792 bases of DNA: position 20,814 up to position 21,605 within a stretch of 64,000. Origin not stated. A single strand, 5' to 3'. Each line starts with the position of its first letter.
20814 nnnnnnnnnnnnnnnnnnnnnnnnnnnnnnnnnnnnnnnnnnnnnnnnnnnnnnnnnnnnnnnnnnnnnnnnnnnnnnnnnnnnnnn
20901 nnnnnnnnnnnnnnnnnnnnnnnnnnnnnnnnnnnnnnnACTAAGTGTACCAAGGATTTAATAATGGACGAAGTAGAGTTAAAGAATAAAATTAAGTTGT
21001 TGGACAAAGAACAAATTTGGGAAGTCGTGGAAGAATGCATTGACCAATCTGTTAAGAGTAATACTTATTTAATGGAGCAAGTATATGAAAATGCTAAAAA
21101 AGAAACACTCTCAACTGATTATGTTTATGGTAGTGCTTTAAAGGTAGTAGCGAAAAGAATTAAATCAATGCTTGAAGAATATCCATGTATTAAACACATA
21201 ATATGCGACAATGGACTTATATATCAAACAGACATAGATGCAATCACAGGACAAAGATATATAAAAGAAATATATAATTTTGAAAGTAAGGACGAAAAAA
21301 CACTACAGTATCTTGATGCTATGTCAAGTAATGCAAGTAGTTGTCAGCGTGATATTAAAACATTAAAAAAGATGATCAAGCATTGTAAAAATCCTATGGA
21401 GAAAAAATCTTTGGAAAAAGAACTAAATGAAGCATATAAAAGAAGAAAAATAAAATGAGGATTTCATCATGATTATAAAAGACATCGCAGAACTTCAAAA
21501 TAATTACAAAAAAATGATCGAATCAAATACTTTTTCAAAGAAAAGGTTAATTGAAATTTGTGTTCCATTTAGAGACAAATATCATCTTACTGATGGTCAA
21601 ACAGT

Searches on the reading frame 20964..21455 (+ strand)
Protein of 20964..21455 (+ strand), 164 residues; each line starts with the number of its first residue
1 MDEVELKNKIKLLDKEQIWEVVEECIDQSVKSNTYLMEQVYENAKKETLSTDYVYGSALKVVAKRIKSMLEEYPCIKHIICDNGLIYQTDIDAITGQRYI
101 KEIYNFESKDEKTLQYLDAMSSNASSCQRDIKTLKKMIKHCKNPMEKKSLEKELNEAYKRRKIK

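Call 12: search_protein_families(library=pfam, proteins=[window:20964-21455:+], max_evalue=0.01)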
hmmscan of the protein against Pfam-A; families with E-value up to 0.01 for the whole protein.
window:20964-21455:+ (164 aa): 1 family
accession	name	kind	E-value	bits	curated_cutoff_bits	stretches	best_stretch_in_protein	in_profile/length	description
PF14335.11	DUF4391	-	0.0049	17.2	29.9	1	84-159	155-230/232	Domain of unknown function (DUF4391)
